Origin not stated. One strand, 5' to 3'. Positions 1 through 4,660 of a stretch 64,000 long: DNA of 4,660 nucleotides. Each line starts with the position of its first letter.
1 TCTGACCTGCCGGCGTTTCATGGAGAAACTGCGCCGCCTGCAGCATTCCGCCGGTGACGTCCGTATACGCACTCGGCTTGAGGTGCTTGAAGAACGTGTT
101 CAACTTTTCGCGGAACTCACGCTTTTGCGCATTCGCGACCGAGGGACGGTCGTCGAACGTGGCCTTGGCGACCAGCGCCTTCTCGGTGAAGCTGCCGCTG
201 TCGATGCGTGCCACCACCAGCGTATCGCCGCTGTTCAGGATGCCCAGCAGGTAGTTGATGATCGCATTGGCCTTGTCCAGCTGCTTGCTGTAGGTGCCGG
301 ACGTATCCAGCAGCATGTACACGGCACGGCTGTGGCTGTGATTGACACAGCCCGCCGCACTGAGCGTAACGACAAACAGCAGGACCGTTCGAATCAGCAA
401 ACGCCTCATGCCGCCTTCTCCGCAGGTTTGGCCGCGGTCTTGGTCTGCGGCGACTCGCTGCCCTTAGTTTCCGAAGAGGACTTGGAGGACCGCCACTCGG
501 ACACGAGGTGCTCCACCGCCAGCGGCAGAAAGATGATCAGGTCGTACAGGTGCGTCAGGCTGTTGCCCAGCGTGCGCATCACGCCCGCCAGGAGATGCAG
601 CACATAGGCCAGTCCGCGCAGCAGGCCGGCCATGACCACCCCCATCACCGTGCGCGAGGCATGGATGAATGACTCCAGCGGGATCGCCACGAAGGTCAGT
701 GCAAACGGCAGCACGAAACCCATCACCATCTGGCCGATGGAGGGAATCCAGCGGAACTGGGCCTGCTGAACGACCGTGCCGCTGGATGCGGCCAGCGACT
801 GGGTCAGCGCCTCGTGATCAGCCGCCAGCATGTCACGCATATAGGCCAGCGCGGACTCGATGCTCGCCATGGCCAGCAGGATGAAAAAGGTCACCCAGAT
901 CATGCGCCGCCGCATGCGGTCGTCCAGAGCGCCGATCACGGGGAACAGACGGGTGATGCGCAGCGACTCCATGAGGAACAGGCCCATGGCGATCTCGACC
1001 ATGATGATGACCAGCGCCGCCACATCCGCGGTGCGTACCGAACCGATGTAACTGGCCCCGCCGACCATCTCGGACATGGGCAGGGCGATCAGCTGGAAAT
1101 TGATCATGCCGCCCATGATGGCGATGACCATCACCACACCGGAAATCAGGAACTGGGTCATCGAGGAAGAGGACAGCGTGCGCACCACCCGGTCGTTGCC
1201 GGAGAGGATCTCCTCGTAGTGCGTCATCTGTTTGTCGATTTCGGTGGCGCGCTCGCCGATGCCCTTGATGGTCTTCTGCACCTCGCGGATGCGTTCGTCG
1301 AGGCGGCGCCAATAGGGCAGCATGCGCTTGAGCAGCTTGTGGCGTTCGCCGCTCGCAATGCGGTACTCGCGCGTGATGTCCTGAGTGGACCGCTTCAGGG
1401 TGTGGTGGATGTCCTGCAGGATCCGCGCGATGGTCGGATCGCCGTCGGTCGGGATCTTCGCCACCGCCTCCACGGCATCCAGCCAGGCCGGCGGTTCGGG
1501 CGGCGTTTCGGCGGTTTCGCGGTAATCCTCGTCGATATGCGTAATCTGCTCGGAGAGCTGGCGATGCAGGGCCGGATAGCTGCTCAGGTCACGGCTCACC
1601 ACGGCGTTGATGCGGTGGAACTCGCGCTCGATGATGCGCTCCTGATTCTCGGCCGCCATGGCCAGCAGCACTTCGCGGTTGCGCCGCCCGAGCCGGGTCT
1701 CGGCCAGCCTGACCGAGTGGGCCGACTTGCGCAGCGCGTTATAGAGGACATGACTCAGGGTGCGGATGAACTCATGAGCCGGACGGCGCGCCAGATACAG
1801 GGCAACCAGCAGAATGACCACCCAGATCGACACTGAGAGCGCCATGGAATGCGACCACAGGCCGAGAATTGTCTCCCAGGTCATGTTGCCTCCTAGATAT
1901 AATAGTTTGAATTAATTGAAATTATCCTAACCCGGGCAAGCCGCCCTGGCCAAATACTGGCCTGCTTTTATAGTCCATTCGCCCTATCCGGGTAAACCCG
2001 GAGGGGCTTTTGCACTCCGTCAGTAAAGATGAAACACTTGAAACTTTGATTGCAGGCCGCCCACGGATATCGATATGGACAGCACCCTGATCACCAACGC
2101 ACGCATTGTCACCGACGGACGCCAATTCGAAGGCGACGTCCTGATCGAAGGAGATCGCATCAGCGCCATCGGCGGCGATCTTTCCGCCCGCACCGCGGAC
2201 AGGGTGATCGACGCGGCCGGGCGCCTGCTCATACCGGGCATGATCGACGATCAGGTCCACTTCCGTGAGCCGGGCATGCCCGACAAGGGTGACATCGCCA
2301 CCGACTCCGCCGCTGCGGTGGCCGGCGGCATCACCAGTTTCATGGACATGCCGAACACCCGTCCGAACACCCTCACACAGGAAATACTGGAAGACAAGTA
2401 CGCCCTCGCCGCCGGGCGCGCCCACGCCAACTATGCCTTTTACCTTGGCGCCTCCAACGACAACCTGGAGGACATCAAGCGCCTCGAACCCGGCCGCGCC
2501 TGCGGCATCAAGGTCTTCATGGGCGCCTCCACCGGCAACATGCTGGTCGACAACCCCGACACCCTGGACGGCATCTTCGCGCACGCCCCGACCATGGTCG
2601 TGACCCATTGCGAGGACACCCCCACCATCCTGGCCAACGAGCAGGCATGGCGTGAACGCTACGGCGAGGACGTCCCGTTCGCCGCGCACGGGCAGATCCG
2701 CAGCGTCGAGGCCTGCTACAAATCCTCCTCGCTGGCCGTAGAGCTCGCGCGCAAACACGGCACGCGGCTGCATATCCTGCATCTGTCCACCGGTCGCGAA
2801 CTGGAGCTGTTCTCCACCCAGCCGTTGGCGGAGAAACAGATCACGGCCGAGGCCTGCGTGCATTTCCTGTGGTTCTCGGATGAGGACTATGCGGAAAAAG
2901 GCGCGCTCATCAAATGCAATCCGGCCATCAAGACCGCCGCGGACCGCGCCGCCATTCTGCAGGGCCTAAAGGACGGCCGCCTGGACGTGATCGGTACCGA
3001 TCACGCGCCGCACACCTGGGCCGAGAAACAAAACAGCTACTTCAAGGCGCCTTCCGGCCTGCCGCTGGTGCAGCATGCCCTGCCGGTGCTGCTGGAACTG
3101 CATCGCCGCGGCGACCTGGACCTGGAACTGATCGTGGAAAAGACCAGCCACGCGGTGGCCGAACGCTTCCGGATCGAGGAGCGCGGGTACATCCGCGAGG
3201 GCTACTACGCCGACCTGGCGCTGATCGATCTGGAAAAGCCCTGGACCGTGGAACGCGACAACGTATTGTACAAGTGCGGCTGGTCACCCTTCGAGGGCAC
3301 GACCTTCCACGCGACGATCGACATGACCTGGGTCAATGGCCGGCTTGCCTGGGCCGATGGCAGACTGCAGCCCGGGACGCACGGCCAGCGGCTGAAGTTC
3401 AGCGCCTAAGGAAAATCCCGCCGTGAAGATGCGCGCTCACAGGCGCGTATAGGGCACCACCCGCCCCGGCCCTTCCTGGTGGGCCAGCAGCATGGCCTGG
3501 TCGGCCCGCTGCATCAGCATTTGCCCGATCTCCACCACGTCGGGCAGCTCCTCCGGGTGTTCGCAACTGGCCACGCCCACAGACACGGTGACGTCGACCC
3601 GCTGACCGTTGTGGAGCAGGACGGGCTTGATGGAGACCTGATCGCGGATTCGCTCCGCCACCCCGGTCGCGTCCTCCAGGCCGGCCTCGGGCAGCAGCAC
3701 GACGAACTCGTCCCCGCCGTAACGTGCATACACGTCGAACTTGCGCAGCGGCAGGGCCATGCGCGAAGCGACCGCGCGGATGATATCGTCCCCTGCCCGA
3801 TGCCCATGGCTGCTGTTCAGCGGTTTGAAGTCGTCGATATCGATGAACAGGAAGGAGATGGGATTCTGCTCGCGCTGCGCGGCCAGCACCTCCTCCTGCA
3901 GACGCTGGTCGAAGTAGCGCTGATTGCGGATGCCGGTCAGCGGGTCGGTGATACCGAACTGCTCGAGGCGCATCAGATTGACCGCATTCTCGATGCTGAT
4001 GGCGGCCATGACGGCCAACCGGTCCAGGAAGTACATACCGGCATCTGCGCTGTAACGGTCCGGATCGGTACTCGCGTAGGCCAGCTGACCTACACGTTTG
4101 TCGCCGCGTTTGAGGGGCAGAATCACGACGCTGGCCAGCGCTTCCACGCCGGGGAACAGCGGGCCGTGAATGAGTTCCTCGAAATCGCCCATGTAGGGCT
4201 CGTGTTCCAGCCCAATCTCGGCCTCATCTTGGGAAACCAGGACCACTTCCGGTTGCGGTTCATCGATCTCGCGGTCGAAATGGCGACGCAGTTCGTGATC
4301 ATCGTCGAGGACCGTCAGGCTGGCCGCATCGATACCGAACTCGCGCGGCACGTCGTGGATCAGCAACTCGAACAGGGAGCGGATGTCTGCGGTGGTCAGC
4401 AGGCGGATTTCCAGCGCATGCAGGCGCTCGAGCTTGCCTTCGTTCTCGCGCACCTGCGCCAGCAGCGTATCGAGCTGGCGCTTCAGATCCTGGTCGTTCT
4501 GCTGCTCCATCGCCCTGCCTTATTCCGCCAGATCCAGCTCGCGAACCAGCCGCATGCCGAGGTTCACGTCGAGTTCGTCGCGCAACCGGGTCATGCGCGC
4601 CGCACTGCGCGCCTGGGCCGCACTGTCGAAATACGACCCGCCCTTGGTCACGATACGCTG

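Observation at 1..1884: Translationally coupled membrane coiled-coil protein and VWA lipoprotein at the window edge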

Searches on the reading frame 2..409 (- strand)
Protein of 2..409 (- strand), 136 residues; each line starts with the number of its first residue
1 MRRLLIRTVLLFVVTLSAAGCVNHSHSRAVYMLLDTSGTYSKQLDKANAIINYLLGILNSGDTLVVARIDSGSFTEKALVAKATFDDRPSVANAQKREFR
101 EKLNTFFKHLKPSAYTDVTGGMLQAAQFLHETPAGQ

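Call 4: search_protein_families(library=pfam, proteins=[window:2-409:-], max_evalue=1)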
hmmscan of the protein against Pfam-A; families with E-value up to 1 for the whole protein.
window:2-409:- (136 aa): 1 family
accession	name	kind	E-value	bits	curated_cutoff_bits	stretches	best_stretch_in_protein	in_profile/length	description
PF21716.3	dnstrm_HI1420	-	0.03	14.6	27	1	41-111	8-80/90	Probable addiction module antidote protein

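Call 5: search_protein_families(library=ncbifam, proteins=[window:2-409:-], max_evalue=1)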
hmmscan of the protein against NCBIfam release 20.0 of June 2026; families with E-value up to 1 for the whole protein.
window:2-409:- (136 aa): 3 families
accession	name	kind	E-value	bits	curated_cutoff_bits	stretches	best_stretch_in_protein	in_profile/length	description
TIGR01513.1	NAPRTase_put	equivalog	0.044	12.7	297.4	1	25-87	214-272/452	nicotinate phosphoribosyltransferase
TIGR01965.1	VCBS_repeat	domain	0.12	12.5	15.5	1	32-101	29-96/99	VCBS domain-containing protein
NF047847.2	SS_mature_LptM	equivalog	0.74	9.9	27.7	0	1-21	1-20/31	LPS translocon maturation chaperone LptM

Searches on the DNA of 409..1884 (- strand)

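Call 44: search_rna_families(source=L001, start=9700, end=12400, threshold=evalue, max_evalue=1)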
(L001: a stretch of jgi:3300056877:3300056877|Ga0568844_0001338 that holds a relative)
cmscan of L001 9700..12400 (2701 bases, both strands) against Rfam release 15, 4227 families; matches with E-value up to 1: 1.
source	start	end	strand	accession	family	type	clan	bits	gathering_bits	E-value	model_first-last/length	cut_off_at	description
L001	10438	10487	-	RF03057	nhaA-I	Cis-reg; riboswitch;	-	24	37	0.055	1-55/55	no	nhaA-I RNA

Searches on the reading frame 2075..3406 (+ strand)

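Call 30: search_protein_families(library=pfam, proteins=[window:2075-3406:+], max_evalue=0.001)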
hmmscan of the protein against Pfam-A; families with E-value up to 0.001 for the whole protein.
window:2075-3406:+ (444 aa): 2 families
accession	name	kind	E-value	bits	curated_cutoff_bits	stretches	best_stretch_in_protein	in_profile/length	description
PF01979.26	Amidohydro_1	-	4.1e-19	69.4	25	1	52-424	2-344/345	Amidohydrolase family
PF07969.17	Amidohydro_3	-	8.7e-10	39.1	29.7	1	344-424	403-470/472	Amidohydrolase family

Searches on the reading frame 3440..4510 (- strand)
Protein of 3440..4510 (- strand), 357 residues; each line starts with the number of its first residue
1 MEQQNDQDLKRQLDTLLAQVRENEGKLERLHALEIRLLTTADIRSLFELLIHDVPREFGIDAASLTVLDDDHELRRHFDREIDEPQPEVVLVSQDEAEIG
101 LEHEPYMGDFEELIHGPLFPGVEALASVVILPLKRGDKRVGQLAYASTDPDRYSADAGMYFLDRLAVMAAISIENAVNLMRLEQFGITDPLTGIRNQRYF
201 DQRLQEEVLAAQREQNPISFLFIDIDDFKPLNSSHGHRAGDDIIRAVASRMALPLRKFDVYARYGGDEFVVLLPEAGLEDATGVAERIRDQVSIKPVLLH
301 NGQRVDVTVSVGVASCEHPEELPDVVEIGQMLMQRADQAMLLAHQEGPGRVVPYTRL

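Call 30: search_protein_families(library=pfam, proteins=[window:3440-4510:-], max_evalue=0.001)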
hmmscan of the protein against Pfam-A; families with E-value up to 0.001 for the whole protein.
window:3440-4510:- (357 aa): 4 families
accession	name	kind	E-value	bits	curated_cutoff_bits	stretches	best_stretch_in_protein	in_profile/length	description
PF00990.26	GGDEF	-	1.6e-39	135.7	23.8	1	188-347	3-158/161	Diguanylate cyclase, GGDEF domain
PF04340.18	DUF484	-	1.3e-08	35.3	24.2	1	4-174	54-215/219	Protein of unknown function, DUF484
PF13185.12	GAF_2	-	4.5e-05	24.1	28.6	1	41-174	2-136/136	GAF domain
PF13492.12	GAF_3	-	0.00029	21.7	27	1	58-175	17-129/129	GAF domain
